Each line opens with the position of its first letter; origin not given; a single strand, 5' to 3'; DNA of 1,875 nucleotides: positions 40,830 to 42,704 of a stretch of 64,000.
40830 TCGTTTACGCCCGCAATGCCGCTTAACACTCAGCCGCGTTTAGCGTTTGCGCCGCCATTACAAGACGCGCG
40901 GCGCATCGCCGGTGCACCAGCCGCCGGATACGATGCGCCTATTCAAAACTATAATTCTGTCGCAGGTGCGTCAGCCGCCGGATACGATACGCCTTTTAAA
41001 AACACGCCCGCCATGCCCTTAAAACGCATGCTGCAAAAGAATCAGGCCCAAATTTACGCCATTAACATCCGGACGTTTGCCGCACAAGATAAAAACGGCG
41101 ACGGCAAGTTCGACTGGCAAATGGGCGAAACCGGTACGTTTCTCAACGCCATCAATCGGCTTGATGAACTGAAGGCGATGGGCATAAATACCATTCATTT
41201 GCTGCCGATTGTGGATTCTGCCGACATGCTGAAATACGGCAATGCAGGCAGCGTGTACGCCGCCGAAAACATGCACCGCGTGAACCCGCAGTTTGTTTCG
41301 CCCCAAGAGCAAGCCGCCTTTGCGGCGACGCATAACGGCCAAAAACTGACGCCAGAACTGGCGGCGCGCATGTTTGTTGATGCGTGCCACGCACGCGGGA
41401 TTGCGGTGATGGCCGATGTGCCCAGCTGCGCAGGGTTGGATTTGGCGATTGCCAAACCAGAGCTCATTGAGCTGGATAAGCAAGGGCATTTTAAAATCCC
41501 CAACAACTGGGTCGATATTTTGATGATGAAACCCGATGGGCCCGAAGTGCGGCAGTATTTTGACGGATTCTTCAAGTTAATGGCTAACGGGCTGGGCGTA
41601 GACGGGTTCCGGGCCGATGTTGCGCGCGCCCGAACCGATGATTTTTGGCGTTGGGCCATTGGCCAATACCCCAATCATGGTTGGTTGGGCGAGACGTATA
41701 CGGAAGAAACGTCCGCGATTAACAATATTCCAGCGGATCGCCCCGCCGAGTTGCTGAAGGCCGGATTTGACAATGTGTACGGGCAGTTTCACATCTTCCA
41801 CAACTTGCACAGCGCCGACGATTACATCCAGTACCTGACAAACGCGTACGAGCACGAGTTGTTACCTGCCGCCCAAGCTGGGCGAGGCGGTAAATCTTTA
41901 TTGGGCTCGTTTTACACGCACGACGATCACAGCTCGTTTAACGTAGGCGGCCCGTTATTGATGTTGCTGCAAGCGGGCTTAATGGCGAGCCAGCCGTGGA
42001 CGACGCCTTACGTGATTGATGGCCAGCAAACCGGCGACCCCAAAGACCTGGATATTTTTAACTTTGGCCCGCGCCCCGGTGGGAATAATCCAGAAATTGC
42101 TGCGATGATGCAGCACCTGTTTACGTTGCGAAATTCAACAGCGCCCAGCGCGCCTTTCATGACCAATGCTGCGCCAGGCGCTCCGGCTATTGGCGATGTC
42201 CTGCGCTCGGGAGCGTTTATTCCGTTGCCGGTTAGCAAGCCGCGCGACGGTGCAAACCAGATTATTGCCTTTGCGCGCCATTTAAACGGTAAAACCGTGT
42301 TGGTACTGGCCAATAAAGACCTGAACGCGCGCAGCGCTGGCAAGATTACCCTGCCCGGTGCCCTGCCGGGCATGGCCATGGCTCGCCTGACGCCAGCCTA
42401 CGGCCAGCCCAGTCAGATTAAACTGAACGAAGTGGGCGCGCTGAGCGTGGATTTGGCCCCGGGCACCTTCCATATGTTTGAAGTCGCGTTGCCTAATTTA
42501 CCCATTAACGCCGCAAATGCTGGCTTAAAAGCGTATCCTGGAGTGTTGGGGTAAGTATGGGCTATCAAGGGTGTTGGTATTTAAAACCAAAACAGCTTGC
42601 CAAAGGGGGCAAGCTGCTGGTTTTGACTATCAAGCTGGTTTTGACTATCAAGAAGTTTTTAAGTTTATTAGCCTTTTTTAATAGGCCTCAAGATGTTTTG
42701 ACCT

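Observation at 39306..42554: GH13 catalytic domain tethered by a single TM helix to a 430-aa unknown N-terminal domain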

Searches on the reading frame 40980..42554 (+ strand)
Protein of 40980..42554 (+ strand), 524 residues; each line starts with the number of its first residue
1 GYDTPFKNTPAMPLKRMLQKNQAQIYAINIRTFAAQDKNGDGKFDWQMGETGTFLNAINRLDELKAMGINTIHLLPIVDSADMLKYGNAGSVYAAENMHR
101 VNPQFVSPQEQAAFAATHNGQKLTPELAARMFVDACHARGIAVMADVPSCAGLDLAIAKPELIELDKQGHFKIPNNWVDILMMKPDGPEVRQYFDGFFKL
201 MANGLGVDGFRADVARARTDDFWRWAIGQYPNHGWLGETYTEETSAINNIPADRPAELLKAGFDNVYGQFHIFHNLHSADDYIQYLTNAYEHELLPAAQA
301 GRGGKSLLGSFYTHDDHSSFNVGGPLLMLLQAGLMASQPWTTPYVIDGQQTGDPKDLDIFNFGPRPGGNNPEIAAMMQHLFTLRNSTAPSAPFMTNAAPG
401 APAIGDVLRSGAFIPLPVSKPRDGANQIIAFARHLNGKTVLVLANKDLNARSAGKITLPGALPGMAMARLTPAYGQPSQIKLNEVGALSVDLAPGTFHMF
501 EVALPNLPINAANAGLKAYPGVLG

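Call 9: search_solved_structures(query=window:40980-42554:+, max_evalue=1, show_alignments=2)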
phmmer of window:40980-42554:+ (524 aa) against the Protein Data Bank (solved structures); distinct sequences matched with E-value up to 1: 47.
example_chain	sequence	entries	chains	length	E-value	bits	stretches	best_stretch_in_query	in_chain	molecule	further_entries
4gkl_A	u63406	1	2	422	1e-09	41.1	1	49-227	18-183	Alpha-amylase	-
1gju_A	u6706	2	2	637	7.3e-07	31.7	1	24-155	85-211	MALTODEXTRIN GLYCOSYLTRANSFERASE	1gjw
4j7r_A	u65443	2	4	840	4.5e-06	29.1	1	25-231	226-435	Isoamylase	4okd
3dhu_A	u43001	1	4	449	9.7e-06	28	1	48-239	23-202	Alpha-amylase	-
6sau_A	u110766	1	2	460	0.00058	22.1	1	26-231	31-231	alpha amylase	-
9j60_A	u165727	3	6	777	0.00064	22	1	48-149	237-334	Isoamylase 1, chloroplastic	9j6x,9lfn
9xvi_A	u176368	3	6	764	0.0032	19.7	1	23-148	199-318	Isoamylase 1, chloroplastic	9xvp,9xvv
9xve_A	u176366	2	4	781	0.0035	19.6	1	23-148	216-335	Isoamylase 1, chloroplastic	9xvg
3faw_A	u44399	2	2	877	0.005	19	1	20-147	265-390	Reticulocyte binding protein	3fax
8z2s_A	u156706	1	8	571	0.017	17.3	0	22-78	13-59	maltose alpha-D-glucosyltransferase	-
8z2q_A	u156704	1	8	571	0.017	17.3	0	22-78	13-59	maltose alpha-D-glucosyltransferase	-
4wf7_A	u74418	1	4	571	0.017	17.3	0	22-78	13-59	Trehalose synthase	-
4tvu_A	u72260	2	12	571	0.017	17.3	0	22-78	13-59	Trehalose synthase | maltose alpha-D-glucosyltransferase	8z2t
9ezl_A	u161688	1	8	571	0.017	17.3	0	22-78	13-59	maltose alpha-D-glucosyltransferase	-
8z2l_A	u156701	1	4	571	0.017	17.3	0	22-78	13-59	maltose alpha-D-glucosyltransferase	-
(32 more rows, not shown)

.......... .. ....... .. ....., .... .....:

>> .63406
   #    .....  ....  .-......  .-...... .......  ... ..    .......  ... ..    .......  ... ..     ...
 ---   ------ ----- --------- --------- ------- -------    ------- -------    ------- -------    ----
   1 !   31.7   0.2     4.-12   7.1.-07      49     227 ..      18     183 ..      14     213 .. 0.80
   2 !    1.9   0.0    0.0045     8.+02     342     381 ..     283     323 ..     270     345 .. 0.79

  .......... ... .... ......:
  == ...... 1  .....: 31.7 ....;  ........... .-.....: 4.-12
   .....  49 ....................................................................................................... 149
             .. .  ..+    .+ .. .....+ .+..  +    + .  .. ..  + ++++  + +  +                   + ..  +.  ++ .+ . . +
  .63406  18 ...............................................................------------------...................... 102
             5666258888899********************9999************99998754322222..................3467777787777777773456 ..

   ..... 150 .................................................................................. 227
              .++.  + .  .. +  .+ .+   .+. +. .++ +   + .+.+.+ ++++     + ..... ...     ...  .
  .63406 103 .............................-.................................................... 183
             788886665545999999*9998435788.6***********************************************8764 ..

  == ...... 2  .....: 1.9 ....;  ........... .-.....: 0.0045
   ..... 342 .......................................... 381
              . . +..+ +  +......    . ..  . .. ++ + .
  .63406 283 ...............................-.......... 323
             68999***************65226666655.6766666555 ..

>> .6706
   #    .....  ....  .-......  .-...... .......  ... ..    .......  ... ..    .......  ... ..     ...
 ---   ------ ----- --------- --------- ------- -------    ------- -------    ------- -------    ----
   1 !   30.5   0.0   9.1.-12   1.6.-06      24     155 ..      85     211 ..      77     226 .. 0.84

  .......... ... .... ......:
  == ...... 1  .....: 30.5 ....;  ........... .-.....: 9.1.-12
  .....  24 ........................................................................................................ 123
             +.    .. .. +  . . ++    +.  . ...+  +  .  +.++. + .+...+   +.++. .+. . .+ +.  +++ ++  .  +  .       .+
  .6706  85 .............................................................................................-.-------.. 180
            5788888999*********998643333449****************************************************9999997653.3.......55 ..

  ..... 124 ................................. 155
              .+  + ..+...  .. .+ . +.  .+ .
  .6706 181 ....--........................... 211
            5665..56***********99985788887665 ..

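Call 13: find_homologous_proteins(query=window:40998-42551:+, max_evalue=0.001)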
Query window:40998-42551:+ (518 aa): 931 proteins with E <= 0.001 among 8000 candidates; the best 120 are listed.
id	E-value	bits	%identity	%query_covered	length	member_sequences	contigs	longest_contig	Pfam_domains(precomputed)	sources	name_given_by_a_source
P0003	1.9e-161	557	53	99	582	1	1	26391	PF00128.32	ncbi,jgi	jgi:glycosidase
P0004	4.8e-144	499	49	96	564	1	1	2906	PF00128.32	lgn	-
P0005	1.1e-142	495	49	98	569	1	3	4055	PF00128.32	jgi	jgi:glycosidase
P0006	4.6e-142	493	47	99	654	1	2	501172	-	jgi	jgi:hypothetical protein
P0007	9.8e-142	492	49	96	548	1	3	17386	-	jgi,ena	jgi:hypothetical protein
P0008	2.5e-141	490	48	97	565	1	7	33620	-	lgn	-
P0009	3.1e-141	490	47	99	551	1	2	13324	-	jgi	jgi:hypothetical protein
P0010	4.0e-141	490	48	97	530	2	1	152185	PF00128.32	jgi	jgi:glycosidase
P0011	2.3e-140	487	46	99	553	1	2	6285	-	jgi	jgi:hypothetical protein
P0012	2.9e-140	487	49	95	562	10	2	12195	PF00128.32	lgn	-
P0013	2.8e-139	484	48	96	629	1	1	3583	PF00128.32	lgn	-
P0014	9.7e-139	482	50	96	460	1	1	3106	-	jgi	jgi:glycosidase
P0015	2.1e-138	481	48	96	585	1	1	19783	PF00128.32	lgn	-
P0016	5.5e-138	479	48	96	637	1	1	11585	-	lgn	-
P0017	6.9e-138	479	48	96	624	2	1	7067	PF00128.32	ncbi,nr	ncbi:MAG: hypothetical protein K2X66_15680 [Cyanobacteria bacterium]|nr:hypothetical protein [Cyanob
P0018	7.5e-138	479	48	96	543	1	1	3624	PF14871.13,PF00128.32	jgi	jgi:glycosidase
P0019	1.2e-137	478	48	96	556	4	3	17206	PF00128.32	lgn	-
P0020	1.3e-137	478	48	95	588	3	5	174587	PF14871.13,PF00128.32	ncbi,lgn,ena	-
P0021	1.9e-137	478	48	96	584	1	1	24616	PF00128.32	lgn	-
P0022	3.3e-137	477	48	95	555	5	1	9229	PF00128.32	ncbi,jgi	jgi:glycosidase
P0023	3.5e-137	477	47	96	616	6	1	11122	PF00128.32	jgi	jgi:glycosidase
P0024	2.4e-136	474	47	96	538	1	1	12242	PF00128.32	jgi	jgi:hypothetical protein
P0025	2.0e-135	471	47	95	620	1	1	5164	PF00128.32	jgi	jgi:glycosidase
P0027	5.0e-135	470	46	98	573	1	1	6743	PF00128.32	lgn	-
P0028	6.8e-135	469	47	95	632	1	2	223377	PF00128.32,PF16657.12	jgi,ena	-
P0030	2.1e-134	467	48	95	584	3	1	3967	PF00128.32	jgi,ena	-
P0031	7.8e-134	466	46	95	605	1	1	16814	PF00128.32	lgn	-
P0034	1.8e-132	461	46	95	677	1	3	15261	PF14871.13,PF00128.32,PF16657.12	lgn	-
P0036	8.1e-132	459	48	95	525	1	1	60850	PF00128.32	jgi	jgi:glycosidase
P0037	2.8e-131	457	47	96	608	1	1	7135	PF00128.32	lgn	-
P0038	1.4e-130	455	47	96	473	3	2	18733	PF00128.32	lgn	-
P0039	2.9e-130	454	44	95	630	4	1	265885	PF00128.32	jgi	jgi:glycosidase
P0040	8.7e-130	452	46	95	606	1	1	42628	PF00128.32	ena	-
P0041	3.8e-129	450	46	95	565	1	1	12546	PF00128.32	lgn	-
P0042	5.3e-129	450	47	96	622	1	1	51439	PF00128.32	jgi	jgi:glycosidase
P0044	8.1e-129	449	46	95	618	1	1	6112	PF00128.32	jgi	jgi:glycosidase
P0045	1.8e-128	448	44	95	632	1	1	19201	PF00128.32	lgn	-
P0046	5.8e-127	443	47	96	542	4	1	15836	PF00128.32,PF02446.24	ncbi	-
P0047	4.0e-126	440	46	96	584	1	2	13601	PF00128.32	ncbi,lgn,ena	-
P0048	4.7e-126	440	47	95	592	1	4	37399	PF14871.13,PF00128.32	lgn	-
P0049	6.4e-126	439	45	95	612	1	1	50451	PF00128.32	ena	-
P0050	1.2e-125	439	45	96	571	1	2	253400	PF00128.32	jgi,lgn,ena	jgi:glycosidase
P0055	3.7e-122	427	46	95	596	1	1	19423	PF00128.32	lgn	-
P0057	4.7e-121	423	45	96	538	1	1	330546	PF00128.32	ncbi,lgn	-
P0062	6.0e-119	416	45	95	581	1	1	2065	PF00128.32,PF16657.12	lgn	-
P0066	6.2e-115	403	43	96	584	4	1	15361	PF14871.13,PF00128.32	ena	-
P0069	2.8e-112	394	42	96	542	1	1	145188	PF00128.32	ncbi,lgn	-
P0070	7.9e-112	393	41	99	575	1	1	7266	PF00128.32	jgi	jgi:glycosidase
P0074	2.4e-107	378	42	97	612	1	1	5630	PF14871.13,PF00128.32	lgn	-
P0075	4.9e-107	377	43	97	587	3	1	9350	PF14871.13,PF00128.32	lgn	-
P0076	3.0e-106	375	43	95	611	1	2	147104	PF14871.13,PF00128.32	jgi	jgi:glycosidase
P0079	2.3e-104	368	41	95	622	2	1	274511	PF14871.13,PF00128.32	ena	-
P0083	3.4e-103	364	41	95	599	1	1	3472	PF14871.13,PF00128.32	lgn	-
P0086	3.6e-101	358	41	95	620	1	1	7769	PF00128.32,PF16657.12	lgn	-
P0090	2.2e-98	349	40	95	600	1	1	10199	PF00128.32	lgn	-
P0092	1.1e-96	343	40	95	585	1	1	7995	PF00128.32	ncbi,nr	ncbi:MAG: hypothetical protein PHV68_05045 [Candidatus Gastranaerophilales bacterium]|nr:hypothetica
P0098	2.8e-93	332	40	95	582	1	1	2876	PF00128.32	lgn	-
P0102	1.1e-92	330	39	95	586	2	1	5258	PF00128.32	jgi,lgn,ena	-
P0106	2.7e-92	329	40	95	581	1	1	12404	PF00128.32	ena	-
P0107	2.7e-92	328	40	95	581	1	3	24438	PF00128.32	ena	-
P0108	3.1e-92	328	39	95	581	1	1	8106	PF00128.32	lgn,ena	-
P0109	3.4e-92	328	40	95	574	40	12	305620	-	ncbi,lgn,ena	-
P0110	3.6e-92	328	39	95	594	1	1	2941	PF00128.32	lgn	-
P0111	4.1e-92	328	39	95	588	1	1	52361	PF00128.32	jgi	-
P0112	4.1e-92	328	40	95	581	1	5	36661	PF00128.32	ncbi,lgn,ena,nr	ncbi:hypothetical protein J6A34_05625 [bacterium]|nr:hypothetical protein [bacterium]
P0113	4.1e-92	328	40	95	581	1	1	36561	PF00128.32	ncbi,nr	ncbi:hypothetical protein J6A64_05030 [bacterium]|nr:hypothetical protein [bacterium]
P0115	6.2e-92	327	40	95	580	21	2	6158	PF00128.32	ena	-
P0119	1.1e-91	327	39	95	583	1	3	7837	PF14871.13,PF00128.32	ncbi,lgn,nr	ncbi:hypothetical protein KBA27_06810 [bacterium]|nr:hypothetical protein [bacterium]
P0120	1.2e-91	326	39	95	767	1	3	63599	PF00128.32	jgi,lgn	jgi:glycosidase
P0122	1.4e-91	326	39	96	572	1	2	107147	PF00128.32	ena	-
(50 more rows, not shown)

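Call 28: find_encoding_contigs(protein=P0006, flank=10000, max_places=2)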
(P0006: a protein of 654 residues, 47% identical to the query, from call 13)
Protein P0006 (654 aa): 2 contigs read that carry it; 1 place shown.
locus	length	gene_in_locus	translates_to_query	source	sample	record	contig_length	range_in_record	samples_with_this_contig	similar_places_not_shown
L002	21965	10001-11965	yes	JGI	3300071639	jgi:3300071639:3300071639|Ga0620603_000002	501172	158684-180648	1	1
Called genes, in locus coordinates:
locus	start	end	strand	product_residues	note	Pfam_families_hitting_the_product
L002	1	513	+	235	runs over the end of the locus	PF22692:LlgE_F_G_D1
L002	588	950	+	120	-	-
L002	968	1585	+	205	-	-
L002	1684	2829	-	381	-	PF00155:Aminotran_1_2 (weak), PF01212:Beta_elim_lyase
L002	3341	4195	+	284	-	PF10558:MTP18 (faint)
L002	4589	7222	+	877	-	PF08323:Glyco_transf_5, PF20706:GT4-conflict (weak), PF00534:Glycos_transf_1 (weak), PF13692:Glyco_trans_1_4 (weak)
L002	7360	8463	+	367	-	-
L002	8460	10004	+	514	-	-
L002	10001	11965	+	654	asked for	-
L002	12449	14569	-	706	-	PF07660:STN (faint), PF03958:Secretin_N, PF00263:Secretin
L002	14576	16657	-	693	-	-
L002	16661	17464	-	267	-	-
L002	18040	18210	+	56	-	-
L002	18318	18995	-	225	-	-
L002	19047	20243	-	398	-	PF00465:Fe-ADH (weak), PF13685:Fe-ADH_2 (weak), PF01761:DHQ_synthase, PF24621:DHQS_C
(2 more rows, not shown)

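Call 29: find_encoding_contigs(protein=P0109, flank=10000, max_places=2)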
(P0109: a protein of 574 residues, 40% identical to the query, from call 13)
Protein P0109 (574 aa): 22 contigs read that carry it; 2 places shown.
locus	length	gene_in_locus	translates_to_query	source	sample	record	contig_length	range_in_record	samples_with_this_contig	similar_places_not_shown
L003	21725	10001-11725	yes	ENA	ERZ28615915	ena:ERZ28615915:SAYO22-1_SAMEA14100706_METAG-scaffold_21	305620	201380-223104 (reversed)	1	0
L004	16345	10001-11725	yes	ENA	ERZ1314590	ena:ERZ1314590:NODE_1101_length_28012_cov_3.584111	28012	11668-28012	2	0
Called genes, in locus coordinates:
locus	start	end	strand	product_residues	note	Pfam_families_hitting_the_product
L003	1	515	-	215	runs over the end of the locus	-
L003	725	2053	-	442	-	PF16980:CitMHS_2, PF00939:Na_sulph_symp (weak), PF02040:ArsB, PF03600:CitMHS, PF00939:Na_sulph_symp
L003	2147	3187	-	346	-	-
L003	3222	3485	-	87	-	-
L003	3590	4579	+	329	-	PF01380:SIS, PF00571:CBS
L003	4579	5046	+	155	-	PF00702:Hydrolase (faint), PF08282:Hydrolase_3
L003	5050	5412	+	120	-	PF01242:PTPS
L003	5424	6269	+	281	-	PF02673:BacA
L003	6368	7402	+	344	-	-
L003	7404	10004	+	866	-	-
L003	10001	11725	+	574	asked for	-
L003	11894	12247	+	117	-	PF02261:Asp_decarbox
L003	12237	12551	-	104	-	PF13560:HTH_31, PF12844:HTH_19 (weak), PF01381:HTH_3, PF13443:HTH_26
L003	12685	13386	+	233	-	PF07963:N_methyl (weak)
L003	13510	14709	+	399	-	PF05658:YadA_head (weak), PF13884:Peptidase_S74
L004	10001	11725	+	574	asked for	-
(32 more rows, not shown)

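Call 30: find_encoding_contigs(protein=P0057, flank=10000, max_places=2)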
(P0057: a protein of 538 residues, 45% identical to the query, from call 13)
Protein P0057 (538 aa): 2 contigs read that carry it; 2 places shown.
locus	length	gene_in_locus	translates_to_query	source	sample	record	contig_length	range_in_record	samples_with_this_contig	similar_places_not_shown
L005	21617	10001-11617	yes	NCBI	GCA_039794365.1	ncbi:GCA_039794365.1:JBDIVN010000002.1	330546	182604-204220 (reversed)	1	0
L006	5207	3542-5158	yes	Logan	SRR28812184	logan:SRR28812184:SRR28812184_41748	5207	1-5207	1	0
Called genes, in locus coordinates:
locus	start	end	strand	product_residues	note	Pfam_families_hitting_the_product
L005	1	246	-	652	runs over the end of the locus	-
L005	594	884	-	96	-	PF02080:TrkA_C (weak)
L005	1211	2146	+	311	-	PF04055:Radical_SAM, PF16199:Radical_SAM_C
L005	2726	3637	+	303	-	PF04542:Sigma70_r2, PF04539:Sigma70_r3, PF04545:Sigma70_r4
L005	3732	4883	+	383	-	PF00575:S1 (weak), PF23459:S1_RRP5 (faint), PF13509:S1_2 (faint), PF00575:S1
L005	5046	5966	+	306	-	-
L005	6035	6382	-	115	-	-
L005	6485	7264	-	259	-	PF05175:MTS (weak), PF13489:Methyltransf_23, PF05401:NodS (weak), PF08241:Methyltransf_11, PF08242:Methyltransf_12, PF13649:Methyltransf_25, PF13847:Methyltransf_31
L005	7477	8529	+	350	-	-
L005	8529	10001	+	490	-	-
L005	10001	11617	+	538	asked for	PF00128:Alpha-amylase (faint)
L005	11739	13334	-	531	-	PF13520:AA_permease_2, PF00324:AA_permease, PF13906:AA_permease_C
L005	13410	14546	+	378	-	-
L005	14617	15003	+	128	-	-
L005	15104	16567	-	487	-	PF00206:Lyase_1, PF10415:FumaraseC_C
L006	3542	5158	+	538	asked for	PF00128:Alpha-amylase (faint)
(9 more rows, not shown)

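Call 31: find_encoding_contigs(protein=P0079, flank=10000, max_places=2)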
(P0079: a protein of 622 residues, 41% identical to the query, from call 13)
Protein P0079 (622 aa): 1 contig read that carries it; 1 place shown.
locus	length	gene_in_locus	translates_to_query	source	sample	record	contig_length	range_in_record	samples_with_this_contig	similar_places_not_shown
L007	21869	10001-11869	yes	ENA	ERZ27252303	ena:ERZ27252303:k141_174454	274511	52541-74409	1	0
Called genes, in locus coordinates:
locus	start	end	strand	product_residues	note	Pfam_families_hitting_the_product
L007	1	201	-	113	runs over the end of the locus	PF02643:DUF192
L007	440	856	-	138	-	-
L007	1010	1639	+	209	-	PF06271:RDD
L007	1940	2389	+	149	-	PF01220:DHquinase_II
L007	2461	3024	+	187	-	PF08207:EFP_N, PF01132:EFP, PF09285:Elong-fact-P_C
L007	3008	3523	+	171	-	PF00364:Biotin_lipoyl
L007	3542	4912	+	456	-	PF00289:Biotin_carb_N, PF02222:ATP-grasp, PF02786:CPSase_L_D2, PF07478:Dala_Dala_lig_C, PF02785:Biotin_carb_C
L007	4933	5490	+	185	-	PF03602:Cons_hypoth95, PF02086:MethyltransfD12 (faint), PF02475:TRM5-TYW2_MTfase (weak), PF05175:MTS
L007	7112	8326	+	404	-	-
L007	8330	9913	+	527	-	-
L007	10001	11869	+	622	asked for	PF00128:Alpha-amylase (faint), PF14871:GHL6 (faint)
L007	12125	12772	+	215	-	-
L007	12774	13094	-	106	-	-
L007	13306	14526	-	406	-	PF01145:Band_7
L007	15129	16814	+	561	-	-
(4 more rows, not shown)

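Call 35: predict_structure(alignment_id=A4)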
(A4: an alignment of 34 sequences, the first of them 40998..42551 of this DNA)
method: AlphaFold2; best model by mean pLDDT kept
length: 518 residues; sequences in the alignment: 34
mean_pLDDT: 91.7   pTM: 0.92
mean pLDDT of the five models: 91.7, 91.7, 90.2, 88.4, 87.1
residues with pLDDT >= 90: 405; 70-90: 86; 50-70: 21; < 50: 6
segments of 3 or more residues with pLDDT < 50: 1-4
pLDDT, mean of each block of 10 residues (from residue 1): 65 96 92 87 91 96 96 92 91 95 95 97 98 97 95 96 88 91 98 98 94 96 97 65 77 96 91 96 95 89 89 92 97 95 89 87 94 96 69 87 97 81 97 97 96 92 96 92 97 96 97 89
secondary structure, 60 per line:
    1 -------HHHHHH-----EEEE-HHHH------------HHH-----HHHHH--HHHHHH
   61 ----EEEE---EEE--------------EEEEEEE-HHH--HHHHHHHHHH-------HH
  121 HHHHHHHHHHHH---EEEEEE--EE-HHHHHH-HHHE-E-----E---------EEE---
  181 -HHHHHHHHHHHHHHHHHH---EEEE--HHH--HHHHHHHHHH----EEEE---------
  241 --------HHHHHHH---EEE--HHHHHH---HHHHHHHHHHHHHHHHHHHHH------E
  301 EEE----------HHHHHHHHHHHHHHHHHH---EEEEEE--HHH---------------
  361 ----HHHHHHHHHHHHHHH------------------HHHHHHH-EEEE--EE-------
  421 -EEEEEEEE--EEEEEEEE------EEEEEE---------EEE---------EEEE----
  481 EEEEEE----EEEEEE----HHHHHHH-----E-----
elements in order: H8-13 E19-22 H24-27 H48-52 H55-60 E65-68 E72-74 E89-95 H102-111 H119-132 E136-141 H147-152 E175-177 H182-199 E203-206 H214-223 E228-231 H249-255 E259-261 H264-269 H273-293 E300-303 H314-331 E335-340 H365-379 H398-404 E406-409 E422-429 E432-439 E446-451 E461-463 E473-476 E481-486 E491-496 H501-507
